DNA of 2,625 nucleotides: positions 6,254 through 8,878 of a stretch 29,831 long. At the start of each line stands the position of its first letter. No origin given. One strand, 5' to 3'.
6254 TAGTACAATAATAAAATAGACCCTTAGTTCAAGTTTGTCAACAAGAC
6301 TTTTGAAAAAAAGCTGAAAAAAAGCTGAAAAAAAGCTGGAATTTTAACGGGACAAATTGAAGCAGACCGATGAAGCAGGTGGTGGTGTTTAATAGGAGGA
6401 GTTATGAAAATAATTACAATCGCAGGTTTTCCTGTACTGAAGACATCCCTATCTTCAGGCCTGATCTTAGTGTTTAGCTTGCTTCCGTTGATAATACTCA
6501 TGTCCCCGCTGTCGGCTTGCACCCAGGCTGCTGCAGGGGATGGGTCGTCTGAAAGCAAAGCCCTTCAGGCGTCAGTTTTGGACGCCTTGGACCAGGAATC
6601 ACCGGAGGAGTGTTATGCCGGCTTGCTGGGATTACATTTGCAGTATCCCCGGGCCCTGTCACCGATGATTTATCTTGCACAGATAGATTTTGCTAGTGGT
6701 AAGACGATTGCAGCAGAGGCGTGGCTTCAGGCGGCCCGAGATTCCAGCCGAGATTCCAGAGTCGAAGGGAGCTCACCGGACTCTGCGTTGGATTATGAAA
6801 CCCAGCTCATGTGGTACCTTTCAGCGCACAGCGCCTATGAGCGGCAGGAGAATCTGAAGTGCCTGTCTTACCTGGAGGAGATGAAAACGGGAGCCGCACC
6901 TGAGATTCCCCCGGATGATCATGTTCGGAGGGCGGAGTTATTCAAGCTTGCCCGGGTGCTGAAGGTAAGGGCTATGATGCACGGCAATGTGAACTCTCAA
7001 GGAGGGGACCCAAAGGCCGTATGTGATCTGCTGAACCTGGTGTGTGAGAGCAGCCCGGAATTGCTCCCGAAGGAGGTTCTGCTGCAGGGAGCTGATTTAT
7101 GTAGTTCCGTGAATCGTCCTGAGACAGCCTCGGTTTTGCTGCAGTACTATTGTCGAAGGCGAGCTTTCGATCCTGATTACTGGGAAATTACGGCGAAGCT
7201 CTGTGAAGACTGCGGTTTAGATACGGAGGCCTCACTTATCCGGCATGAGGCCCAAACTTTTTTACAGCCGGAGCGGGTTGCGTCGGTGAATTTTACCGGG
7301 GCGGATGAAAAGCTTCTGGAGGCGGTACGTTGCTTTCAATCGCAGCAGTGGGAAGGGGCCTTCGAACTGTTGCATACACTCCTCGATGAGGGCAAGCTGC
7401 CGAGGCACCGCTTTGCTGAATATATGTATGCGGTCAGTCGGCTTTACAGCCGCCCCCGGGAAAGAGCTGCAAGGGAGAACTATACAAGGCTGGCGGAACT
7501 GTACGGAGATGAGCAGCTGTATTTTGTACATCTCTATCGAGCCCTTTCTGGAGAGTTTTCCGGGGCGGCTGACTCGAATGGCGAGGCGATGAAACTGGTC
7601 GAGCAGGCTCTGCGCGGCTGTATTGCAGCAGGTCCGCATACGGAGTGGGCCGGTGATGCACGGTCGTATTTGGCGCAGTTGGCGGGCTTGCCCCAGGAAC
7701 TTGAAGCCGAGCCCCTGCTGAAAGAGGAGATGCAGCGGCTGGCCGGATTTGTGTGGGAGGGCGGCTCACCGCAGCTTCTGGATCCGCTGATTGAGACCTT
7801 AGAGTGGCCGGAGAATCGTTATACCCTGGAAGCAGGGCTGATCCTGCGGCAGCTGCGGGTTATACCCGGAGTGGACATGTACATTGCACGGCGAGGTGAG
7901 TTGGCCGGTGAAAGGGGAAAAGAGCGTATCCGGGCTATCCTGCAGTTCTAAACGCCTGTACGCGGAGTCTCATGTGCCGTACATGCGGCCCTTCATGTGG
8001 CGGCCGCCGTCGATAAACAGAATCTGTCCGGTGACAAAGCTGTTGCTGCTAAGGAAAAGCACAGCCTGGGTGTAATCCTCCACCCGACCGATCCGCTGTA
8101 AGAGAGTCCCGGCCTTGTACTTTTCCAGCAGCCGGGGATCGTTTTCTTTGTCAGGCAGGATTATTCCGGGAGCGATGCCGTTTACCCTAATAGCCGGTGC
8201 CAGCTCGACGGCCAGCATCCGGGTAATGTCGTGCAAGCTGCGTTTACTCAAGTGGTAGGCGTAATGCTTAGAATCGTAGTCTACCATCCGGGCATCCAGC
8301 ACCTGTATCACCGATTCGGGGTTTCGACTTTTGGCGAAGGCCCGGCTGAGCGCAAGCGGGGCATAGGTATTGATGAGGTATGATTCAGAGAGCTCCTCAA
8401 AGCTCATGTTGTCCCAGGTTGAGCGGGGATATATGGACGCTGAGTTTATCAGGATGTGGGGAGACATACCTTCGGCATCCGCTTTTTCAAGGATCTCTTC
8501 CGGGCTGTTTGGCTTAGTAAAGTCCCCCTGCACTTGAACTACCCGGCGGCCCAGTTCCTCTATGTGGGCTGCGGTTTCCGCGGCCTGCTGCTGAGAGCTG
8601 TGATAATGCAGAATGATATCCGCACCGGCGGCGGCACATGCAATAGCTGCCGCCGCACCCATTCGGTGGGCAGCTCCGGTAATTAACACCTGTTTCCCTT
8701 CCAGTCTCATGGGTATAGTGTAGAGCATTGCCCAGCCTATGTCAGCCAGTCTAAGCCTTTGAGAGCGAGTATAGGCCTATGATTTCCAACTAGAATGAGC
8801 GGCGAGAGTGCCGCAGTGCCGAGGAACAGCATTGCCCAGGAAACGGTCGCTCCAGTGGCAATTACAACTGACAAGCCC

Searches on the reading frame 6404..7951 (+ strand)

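Call 4: search_protein_families(library=pfam, max_evalue=0.01, proteins=[window:6404-7951:+])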
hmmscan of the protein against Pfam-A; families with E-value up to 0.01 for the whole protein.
window:6404-7951:+ (515 aa): 0 families

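Call 5: search_protein_families(library=ncbifam, max_evalue=0.01, proteins=[window:6404-7951:+])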
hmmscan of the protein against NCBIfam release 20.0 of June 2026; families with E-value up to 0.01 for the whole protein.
window:6404-7951:+ (515 aa): 0 families

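Call 76: search_protein_families(library=pfam, max_evalue=1, proteins=[window:6404-7948:+])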
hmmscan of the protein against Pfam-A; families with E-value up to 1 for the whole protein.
window:6404-7948:+ (515 aa): 2 families
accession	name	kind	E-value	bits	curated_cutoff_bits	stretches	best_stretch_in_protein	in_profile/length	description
PF14559.12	TPR_19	-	0.023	15.4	25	0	82-120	22-61/68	Tetratricopeptide repeat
PF16989.10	T6SS_VasJ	-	0.15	11.9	26.2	1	297-365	165-233/255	Type VI secretion, EvfE, EvfF, ImpA, BimE, VC_A0119, VasJ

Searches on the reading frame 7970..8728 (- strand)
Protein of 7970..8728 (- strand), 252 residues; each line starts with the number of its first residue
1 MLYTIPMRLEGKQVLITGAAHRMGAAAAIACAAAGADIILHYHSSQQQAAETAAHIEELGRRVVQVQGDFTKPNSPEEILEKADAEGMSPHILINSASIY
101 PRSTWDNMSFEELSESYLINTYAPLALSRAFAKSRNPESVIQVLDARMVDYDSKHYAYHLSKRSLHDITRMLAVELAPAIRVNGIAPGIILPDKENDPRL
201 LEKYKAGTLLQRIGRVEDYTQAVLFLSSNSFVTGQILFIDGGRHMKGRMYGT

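Call 4: search_protein_families(library=pfam, max_evalue=0.01, proteins=[window:7970-8728:-])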
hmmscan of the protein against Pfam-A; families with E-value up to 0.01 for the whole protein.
window:7970-8728:- (252 aa): 6 families
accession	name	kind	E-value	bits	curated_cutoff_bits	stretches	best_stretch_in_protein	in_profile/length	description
PF13561.12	adh_short_C2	-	3.5e-35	122.1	27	1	18-244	1-236/236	Enoyl-(Acyl carrier protein) reductase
PF00106.31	adh_short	-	2e-24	86.6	26.6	1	12-193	1-185/195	short chain dehydrogenase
PF08659.16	KR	-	4.5e-07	30.4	22.6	1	14-133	3-125/180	KR domain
PF23441.1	SDR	-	1.2e-06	28.6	27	1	163-243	168-255/258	SDR-like rossmann domain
PF00291.31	PALP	-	0.0003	20.7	35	1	11-75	54-116/295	Pyridoxal-phosphate dependent enzyme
PF21777.3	SDR-like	-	0.0018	19.4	24.7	0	162-186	48-71/98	Short chain dehydrogenase-like protein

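Call 5: search_protein_families(library=ncbifam, max_evalue=0.01, proteins=[window:7970-8728:-])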
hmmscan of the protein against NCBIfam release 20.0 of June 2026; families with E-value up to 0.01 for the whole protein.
window:7970-8728:- (252 aa): 212 families (the best 25 are shown)
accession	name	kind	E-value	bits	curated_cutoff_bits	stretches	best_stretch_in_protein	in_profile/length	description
NF006597.0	PRK09134.1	equivalog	4.7e-58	196.5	281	1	11-246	12-250/261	SDR family oxidoreductase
NF006598.0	PRK09135.1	equivalog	2.1e-49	168.3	288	1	10-245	5-247/249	pteridine reductase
NF005559.1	PRK07231.1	subfamily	1.2e-34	120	215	1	8-244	1-248/249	glucose 1-dehydrogenase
NF005873.0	PRK07814.1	equivalog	6.5e-33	114.2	346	1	7-243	6-251/263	SDR family oxidoreductase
NF005214.0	PRK06701.1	subfamily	4.1e-32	111.6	413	1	7-245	44-291/293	SDR family oxidoreductase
NF005066.0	PRK06483.1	equivalog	6.7e-30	104.2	249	1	12-246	6-239/239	dihydromonapterin reductase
NF053807.1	RhamDHLra1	equivalog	1.1e-29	103.9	400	1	9-244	2-248/252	L-rhamnose 1-dehydrogenase Lra1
TIGR01832.1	kduD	equivalog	5.8e-29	101.3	338.85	1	8-242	2-244/248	2-dehydro-3-deoxy-D-gluconate 5-dehydrogenase KduD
NF005853.0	PRK07774.1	equivalog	2.5e-28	99.1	303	1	7-245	2-248/250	SDR family oxidoreductase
NF005909.0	PRK07890.1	subfamily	7.8e-28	97.4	258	1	7-245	3-259/260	short chain dehydrogenase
NF004778.0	PRK06124.1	equivalog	9.6e-28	97.3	303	1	6-244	6-253/256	SDR family oxidoreductase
NF009468.0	PRK12826.1-4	equivalog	1.7e-27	96.7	318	1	8-243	4-247/256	SDR family oxidoreductase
TIGR01830.1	3oxo_ACP_reduc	equivalog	3.7e-27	95.6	297.75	1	14-242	1-237/239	3-oxoacyl-[acyl-carrier-protein] reductase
NF005390.0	PRK06935.1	equivalog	5.1e-27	94.8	369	1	7-242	11-254/258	2-dehydro-3-deoxy-D-gluconate 5-dehydrogenase KduD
NF009384.0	PRK12743.1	equivalog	1.6e-26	93.1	264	1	12-248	7-252/258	SDR family oxidoreductase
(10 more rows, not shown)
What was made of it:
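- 7970..8728 (-): SDR oxidoreductase (252 aa), 8 nt downstream. Probably co-transcribed, but not part of the core module. Best NCBIfam matches are PRK09134 and pteridine reductase, both below cut-off (calls 4, 5).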
